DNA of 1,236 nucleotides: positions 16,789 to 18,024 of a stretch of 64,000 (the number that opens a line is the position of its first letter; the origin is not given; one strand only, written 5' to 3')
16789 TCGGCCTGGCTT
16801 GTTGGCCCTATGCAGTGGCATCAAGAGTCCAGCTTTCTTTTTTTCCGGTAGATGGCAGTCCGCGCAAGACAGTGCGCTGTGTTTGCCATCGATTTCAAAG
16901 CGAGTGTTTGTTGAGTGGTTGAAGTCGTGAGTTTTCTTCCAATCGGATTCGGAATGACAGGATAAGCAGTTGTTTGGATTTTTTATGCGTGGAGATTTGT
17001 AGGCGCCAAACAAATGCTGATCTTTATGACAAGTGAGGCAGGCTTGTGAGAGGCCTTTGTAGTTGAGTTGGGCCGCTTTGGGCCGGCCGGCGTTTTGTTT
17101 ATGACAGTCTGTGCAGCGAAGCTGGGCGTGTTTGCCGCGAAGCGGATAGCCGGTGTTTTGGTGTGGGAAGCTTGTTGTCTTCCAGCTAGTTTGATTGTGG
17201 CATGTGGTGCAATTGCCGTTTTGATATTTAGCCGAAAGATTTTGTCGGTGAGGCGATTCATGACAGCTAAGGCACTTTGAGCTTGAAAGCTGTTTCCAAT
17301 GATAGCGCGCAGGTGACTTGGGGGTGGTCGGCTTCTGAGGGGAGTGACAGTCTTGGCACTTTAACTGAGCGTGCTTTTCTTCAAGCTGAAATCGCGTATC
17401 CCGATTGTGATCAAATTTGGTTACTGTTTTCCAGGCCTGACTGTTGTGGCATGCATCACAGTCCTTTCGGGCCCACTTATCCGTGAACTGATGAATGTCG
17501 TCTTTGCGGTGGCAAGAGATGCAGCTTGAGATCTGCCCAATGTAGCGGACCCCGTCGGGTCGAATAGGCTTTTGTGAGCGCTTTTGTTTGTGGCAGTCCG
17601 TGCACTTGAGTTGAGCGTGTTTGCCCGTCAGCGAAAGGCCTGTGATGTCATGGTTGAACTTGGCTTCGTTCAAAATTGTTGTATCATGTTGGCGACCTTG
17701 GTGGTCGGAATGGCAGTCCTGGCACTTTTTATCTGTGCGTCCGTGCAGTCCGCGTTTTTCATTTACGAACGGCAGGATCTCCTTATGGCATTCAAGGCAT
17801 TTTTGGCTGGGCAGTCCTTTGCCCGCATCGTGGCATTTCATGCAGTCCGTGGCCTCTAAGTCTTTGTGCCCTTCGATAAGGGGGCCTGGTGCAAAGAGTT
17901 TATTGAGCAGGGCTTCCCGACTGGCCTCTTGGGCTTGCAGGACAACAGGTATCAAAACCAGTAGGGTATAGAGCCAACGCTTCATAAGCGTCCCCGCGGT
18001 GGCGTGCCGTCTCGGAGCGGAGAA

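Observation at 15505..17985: The 30-heme cytochrome is built from nine triheme repeats, a nanowire-like polymer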

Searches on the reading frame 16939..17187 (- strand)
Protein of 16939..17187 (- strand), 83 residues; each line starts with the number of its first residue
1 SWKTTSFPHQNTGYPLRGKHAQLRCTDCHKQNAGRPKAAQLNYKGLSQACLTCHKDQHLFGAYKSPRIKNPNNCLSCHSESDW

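Call 45: search_protein_families(library=pfam, proteins=[window:16939-17187:-], max_evalue=0.01)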
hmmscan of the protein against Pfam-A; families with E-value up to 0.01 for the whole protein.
window:16939-17187:- (83 aa): 5 families
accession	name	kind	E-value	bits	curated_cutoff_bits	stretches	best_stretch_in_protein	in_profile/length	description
PF14522.11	Cytochrome_C7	-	1.7e-07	31.4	24.8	1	21-79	12-67/67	Cytochrome c7 and related cytochrome c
PF09699.15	Paired_CXXCH_1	-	3.5e-06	27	20.6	1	24-57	8-39/41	Doubled CXXCH motif (Paired_CXXCH_1)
PF14537.11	Cytochrom_c3_2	-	0.00031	21.6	25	1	20-80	4-66/79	Cytochrome c3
PF02085.21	Cytochrom_CIII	-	0.00098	19.9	22.9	1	19-80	27-84/101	Class III cytochrome C family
PF22113.1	Mtrc-MtrF_II-IV_dom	-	0.0083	16.1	30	0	24-58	8-39/176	Outer membrane cytochrome MtrC/MtrF-like, domains II/IV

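Call 46: search_protein_families(library=ncbifam, proteins=[window:16939-17187:-], max_evalue=0.01)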
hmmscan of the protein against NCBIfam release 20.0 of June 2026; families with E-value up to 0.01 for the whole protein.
window:16939-17187:- (83 aa): 10 families
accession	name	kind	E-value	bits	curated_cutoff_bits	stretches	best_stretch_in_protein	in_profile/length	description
TIGR03507.1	decahem_SO1788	subfamily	1.1e-06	27.4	209.3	1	8-81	233-305/672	OmcA/MtrC family decaheme c-type cytochrome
TIGR03508.1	decahem_SO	subfamily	6.5e-06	25.8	192.2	1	19-79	140-197/258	DmsE family decaheme c-type cytochrome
NF040967.1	cytc_ExtN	equivalog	0.00031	19.7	200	1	15-60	31-76/415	selenite/tellurite reduction operon c-type cytochrome ExtN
NF040968.1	FeS_ExtO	equivalog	0.00033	19.6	200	1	15-60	31-76/416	selenite/tellurite reduction operon b-type cytochrome iron-sulfur cluster-binding subunit ExtO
NF041028.1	decahem_GSU2203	exception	0.00037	19.8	325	1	19-79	171-230/317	GSU2203 family decaheme c-type cytochrome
TIGR03153.1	cytochr_NrfH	equivalog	0.00044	20.3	134.2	0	14-79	44-110/138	cytochrome c nitrite reductase small subunit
TIGR01905.1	paired_CXXCH_1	subfamily_domain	0.0016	18.3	25.2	0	23-57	7-39/41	doubled CXXCH domain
NF008659.0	PRK11659.1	equivalog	0.0059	16.3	184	1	21-58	134-171/188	cytochrome c nitrite reductase pentaheme subunit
TIGR03146.1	cyt_nit_nrfB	equivalog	0.0065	16.7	166.6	0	21-58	108-145/145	cytochrome c nitrite reductase pentaheme subunit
TIGR01904.2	GSu_C4xC__C2xCH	domain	0.0088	15.8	27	0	41-80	15-58/73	CxxxxCH/CxxCH domain c-type cytochrome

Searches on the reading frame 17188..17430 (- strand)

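Call 45: search_protein_families(library=pfam, proteins=[window:17188-17430:-], max_evalue=0.01)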
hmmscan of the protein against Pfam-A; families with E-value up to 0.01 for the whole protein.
window:17188-17430:- (81 aa): 3 families
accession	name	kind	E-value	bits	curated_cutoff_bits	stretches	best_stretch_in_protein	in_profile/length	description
PF14522.11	Cytochrome_C7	-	9.6e-08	32.2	24.8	1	18-79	11-67/67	Cytochrome c7 and related cytochrome c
PF09699.15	Paired_CXXCH_1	-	0.00027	21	20.6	0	24-59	8-38/41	Doubled CXXCH motif (Paired_CXXCH_1)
PF14537.11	Cytochrom_c3_2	-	0.00037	21.4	25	0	19-62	3-38/79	Cytochrome c3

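Call 46: search_protein_families(library=ncbifam, proteins=[window:17188-17430:-], max_evalue=0.01)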
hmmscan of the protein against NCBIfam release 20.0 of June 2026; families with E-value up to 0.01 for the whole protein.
window:17188-17430:- (81 aa): 8 families
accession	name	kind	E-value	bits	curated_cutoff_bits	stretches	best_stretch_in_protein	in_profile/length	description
TIGR03153.1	cytochr_NrfH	equivalog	7.7e-05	22.8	134.2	0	13-37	43-66/138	cytochrome c nitrite reductase small subunit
TIGR03508.1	decahem_SO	subfamily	0.00012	21.6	192.2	1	8-80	104-176/258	DmsE family decaheme c-type cytochrome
TIGR03507.1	decahem_SO1788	subfamily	0.00018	20.1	209.3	1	24-80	245-304/672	OmcA/MtrC family decaheme c-type cytochrome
NF041198.1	UshA_like_PCGU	equivalog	0.00089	17.9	275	1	8-64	458-515/519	UshA-like (seleno)protein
TIGR04257.1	nanowire_3heme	domain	0.0021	18.2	40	1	5-79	6-75/75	c(7)-type cytochrome triheme domain-containing protein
NF040968.1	FeS_ExtO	equivalog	0.0035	16.2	200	1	13-59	29-71/416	selenite/tellurite reduction operon b-type cytochrome iron-sulfur cluster-binding subunit ExtO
NF040967.1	cytc_ExtN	equivalog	0.0037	16.1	200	1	13-59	29-71/415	selenite/tellurite reduction operon c-type cytochrome ExtN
NF045713.1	CxxCH_16_HmcA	equivalog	0.0068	15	400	1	7-80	64-254/541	sulfate respiration complex hexadecaheme cytochrome HmcA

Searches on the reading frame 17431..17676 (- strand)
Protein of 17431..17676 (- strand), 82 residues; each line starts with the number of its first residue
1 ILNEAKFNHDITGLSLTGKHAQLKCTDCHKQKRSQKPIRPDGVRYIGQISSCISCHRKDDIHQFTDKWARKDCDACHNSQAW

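Call 31: search_solved_structures(query=A3, max_evalue=1, show_alignments=4)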
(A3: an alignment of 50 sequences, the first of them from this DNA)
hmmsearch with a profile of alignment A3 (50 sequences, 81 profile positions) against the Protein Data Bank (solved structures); distinct sequences matched with E-value up to 1: 107 (the best 60 are shown).
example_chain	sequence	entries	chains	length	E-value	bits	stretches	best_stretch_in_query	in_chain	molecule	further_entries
3ov0_A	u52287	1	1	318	2.4e-13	53.2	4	23-78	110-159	Cytochrome c family protein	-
6i5b_A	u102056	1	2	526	2e-12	50.2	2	16-79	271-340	Uncharacterized protein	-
3ucp_A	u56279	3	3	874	7.7e-12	48.4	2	22-78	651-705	UndA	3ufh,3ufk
6r2q_A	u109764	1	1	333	1.2e-11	47.8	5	19-78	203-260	Cystathionine beta-synthase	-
1sp3_A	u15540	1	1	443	2.8e-09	40.1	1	12-78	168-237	cytochrome c, putative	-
6qyc_A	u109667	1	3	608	3.5e-08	36.6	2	24-79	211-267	Decaheme c-type cytochrome, OmcA/MtrC family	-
6r2q_C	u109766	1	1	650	8.9e-08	35.3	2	24-79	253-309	Decaheme c-type cytochrome, OmcA/MtrC family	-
3pmq_A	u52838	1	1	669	1.1e-07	35.1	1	24-79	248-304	Decaheme cytochrome c MtrF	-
1h29_A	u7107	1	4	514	3.2e-07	33.6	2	6-79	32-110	HIGH-MOLECULAR-WEIGHT CYTOCHROME C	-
1gws_A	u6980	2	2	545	4.3e-07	33.1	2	6-79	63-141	HIGH-MOLECULAR-WEIGHT CYTOCHROME C | High-molecular-weight cytochrome c precursor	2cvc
6qvm_A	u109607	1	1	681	8.7e-07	32.2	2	17-78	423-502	Multiheme cytochrome cf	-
2ozy_A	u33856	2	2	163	1.2e-06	31.7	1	18-62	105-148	Cytochrome c-type protein nrfB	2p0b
2e84_A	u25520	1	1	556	1.3e-06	31.6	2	24-79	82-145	High-molecular-weight cytochrome c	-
8qc9_A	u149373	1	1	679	3.2e-06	30.4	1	24-79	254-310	Extracellular iron oxide respiratory system surface decaheme cytochrome c component MtrC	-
8qbq_A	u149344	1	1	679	3.2e-06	30.3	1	24-79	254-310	Extracellular iron oxide respiratory system surface decaheme cytochrome c component MtrC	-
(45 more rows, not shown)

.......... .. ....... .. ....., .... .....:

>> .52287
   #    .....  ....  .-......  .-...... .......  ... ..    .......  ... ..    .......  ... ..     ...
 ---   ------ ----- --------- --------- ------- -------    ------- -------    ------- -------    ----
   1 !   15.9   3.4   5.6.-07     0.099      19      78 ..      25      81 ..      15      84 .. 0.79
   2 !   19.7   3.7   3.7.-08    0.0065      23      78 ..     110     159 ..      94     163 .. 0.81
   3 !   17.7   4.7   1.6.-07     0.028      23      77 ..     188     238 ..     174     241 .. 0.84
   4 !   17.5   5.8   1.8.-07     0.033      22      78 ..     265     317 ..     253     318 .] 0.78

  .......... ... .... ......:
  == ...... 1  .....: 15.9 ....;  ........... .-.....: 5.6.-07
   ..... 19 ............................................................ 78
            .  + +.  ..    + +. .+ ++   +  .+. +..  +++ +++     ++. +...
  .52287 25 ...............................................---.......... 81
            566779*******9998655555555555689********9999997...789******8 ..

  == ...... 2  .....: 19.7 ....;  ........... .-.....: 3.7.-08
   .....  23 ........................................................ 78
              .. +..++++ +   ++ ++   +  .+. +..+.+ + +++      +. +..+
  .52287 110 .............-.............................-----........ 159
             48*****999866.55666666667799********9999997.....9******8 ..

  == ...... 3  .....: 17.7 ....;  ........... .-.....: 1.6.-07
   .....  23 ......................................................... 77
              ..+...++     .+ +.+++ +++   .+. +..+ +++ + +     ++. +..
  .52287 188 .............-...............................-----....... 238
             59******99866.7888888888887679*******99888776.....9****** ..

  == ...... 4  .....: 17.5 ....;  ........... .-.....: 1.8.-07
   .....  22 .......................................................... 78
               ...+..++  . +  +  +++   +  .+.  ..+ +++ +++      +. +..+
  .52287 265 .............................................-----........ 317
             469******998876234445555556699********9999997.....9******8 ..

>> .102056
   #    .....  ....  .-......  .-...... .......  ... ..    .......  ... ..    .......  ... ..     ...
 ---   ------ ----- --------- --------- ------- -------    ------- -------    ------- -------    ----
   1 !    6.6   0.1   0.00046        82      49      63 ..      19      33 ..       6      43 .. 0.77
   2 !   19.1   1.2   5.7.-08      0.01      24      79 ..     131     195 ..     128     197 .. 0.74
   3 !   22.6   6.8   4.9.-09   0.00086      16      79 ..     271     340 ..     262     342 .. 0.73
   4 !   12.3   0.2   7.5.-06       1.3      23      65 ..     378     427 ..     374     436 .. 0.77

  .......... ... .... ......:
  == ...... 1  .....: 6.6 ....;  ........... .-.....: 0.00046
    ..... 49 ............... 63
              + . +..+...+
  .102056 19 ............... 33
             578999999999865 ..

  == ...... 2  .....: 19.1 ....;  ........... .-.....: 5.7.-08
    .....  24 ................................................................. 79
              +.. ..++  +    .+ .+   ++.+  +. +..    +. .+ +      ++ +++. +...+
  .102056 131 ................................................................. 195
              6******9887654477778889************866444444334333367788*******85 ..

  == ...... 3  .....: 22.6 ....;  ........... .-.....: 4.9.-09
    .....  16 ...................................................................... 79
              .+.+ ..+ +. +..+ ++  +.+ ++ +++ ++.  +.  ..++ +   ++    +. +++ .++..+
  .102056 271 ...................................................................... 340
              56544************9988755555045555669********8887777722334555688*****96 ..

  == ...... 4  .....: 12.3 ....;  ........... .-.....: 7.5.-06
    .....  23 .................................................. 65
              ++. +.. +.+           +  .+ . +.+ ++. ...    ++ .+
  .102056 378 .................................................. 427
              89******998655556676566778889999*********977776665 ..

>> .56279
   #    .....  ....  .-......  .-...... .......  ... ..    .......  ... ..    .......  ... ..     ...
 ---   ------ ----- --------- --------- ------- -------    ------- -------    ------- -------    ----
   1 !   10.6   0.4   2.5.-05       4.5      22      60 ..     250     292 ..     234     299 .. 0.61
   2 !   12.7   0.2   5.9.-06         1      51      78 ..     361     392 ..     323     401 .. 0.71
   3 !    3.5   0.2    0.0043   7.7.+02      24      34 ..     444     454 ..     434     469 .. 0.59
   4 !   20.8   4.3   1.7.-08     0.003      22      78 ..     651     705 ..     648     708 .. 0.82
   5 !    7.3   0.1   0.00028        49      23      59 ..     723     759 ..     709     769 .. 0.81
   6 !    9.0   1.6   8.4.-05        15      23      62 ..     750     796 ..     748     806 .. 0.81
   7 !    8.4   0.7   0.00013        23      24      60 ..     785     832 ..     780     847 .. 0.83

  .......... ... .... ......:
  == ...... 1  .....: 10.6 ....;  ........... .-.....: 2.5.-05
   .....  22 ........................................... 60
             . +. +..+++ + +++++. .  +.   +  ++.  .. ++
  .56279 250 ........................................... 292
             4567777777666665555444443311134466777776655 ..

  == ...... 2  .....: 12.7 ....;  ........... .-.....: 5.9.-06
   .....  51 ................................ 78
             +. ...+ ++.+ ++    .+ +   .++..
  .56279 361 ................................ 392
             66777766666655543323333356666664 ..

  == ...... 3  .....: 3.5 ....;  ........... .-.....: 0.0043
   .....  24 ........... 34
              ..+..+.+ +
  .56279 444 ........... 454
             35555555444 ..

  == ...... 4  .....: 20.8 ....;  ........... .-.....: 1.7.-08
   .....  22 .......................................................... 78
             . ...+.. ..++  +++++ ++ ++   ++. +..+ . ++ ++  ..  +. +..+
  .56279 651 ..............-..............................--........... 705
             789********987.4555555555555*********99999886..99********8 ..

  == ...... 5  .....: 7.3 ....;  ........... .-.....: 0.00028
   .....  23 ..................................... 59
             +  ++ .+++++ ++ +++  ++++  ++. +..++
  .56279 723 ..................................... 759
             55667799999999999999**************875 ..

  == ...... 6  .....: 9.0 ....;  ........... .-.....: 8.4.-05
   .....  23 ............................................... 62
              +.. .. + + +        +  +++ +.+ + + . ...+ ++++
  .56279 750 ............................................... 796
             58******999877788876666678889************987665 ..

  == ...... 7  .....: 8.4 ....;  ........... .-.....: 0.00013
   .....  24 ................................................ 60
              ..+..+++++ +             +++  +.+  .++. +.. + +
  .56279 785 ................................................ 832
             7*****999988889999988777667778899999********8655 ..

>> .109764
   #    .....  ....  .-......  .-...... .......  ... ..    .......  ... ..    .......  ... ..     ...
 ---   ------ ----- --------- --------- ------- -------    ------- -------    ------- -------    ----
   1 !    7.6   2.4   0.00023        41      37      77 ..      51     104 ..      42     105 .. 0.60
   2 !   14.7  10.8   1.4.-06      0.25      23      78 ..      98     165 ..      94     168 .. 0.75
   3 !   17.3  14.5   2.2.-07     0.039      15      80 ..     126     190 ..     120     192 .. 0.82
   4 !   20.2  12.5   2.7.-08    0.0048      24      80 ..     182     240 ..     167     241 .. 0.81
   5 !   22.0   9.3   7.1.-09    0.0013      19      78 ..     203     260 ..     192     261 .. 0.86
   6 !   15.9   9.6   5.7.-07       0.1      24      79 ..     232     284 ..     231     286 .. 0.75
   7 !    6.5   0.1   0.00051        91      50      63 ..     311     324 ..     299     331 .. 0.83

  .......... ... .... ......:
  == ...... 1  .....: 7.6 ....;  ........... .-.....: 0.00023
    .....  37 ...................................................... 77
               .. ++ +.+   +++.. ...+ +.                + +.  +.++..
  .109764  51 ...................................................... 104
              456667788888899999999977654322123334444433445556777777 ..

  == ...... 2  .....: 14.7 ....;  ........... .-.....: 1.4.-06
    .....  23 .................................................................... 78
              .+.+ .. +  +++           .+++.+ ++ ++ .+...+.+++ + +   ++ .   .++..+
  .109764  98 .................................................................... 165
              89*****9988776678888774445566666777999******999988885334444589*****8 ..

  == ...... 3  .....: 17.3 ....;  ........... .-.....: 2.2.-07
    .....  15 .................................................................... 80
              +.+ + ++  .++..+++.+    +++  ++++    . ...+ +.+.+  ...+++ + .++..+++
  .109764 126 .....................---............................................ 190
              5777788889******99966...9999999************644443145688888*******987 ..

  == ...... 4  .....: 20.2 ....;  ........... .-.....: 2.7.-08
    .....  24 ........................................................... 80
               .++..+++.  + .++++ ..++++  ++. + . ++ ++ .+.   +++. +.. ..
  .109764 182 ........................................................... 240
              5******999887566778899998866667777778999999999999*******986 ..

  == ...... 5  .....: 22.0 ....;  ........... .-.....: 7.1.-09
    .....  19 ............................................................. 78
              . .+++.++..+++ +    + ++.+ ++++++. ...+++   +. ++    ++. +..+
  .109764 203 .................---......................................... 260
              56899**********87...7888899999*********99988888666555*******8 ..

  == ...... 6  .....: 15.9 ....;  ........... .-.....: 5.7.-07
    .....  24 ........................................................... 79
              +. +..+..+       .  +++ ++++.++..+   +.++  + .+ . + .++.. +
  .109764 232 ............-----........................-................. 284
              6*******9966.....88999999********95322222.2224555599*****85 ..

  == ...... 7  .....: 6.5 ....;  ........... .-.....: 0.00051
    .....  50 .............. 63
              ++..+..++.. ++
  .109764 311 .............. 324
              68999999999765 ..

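Call 45: search_protein_families(library=pfam, proteins=[window:17431-17676:-], max_evalue=0.01)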
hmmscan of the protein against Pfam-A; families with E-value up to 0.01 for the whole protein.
window:17431-17676:- (82 aa): 5 families
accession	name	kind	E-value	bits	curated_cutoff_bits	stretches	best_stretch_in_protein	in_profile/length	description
PF14522.11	Cytochrome_C7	-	2.6e-06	27.6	24.8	1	21-78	12-67/67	Cytochrome c7 and related cytochrome c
PF14537.11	Cytochrom_c3_2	-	1.6e-05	25.7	25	1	51-80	8-36/79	Cytochrome c3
PF09699.15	Paired_CXXCH_1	-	0.00027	21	20.6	0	24-37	8-21/41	Doubled CXXCH motif (Paired_CXXCH_1)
PF09086.16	DUF1924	-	0.0014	19.4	22.5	1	18-77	22-80/96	Domain of unknown function (DUF1924)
PF22113.1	Mtrc-MtrF_II-IV_dom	-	0.0071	16.3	30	0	49-80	6-38/176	Outer membrane cytochrome MtrC/MtrF-like, domains II/IV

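Call 46: search_protein_families(library=ncbifam, proteins=[window:17431-17676:-], max_evalue=0.01)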
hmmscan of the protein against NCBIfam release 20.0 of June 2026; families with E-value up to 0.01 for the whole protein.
window:17431-17676:- (82 aa): 9 families
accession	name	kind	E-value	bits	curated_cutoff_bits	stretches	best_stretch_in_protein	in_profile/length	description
TIGR03508.1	decahem_SO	subfamily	0.0004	19.9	192.2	1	20-79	141-198/258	DmsE family decaheme c-type cytochrome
NF041028.1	decahem_GSU2203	exception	0.00064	19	325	1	19-79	171-231/317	GSU2203 family decaheme c-type cytochrome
NF040967.1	cytc_ExtN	equivalog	0.00077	18.4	200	1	15-58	31-71/415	selenite/tellurite reduction operon c-type cytochrome ExtN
NF040968.1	FeS_ExtO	equivalog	0.00078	18.4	200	1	15-58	31-71/416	selenite/tellurite reduction operon b-type cytochrome iron-sulfur cluster-binding subunit ExtO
TIGR04257.1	nanowire_3heme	domain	0.00081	19.5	40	1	20-78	20-75/75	c(7)-type cytochrome triheme domain-containing protein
TIGR03507.1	decahem_SO1788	subfamily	0.0011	17.5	209.3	1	24-80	245-305/672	OmcA/MtrC family decaheme c-type cytochrome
TIGR01905.1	paired_CXXCH_1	subfamily_domain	0.0024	17.8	25.2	0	22-37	6-21/41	doubled CXXCH domain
NF043011.1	CytC7_Geobact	equivalog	0.004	17.6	120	1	48-80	43-77/89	cytochrome c7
TIGR01904.2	GSu_C4xC__C2xCH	domain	0.0051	16.5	27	0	51-80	25-59/73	CxxxxCH/CxxCH domain c-type cytochrome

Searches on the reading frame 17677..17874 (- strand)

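Call 45: search_protein_families(library=pfam, proteins=[window:17677-17874:-], max_evalue=0.01)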
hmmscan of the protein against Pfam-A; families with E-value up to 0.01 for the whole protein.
window:17677-17874:- (66 aa): 4 families
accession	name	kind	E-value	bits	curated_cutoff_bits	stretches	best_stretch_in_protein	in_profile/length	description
PF02085.21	Cytochrom_CIII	-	0.00044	21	22.9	1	3-63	25-90/101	Class III cytochrome C family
PF14522.11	Cytochrome_C7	-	0.00063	20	24.8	1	23-62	13-55/67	Cytochrome c7 and related cytochrome c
PF09699.15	Paired_CXXCH_1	-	0.00075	19.6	20.6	0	47-62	5-20/41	Doubled CXXCH motif (Paired_CXXCH_1)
PF14537.11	Cytochrom_c3_2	-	0.0037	18.2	25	0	8-61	6-70/79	Cytochrome c3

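Call 46: search_protein_families(library=ncbifam, proteins=[window:17677-17874:-], max_evalue=0.01)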
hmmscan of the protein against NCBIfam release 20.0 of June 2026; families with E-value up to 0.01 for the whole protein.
window:17677-17874:- (66 aa): 3 families
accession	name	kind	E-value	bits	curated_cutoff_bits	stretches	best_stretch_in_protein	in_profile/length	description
TIGR03153.1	cytochr_NrfH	equivalog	0.0008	19.5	134.2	1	9-57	88-135/138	cytochrome c nitrite reductase small subunit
NF040886.1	cyt_C_like_Sec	equivalog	0.0021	16.7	250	1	8-64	205-259/423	multiheme c-type cytochrome (seleno)protein ExtKL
TIGR01905.1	paired_CXXCH_1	subfamily_domain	0.0075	16.2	25.2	0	3-18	1-16/41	doubled CXXCH domain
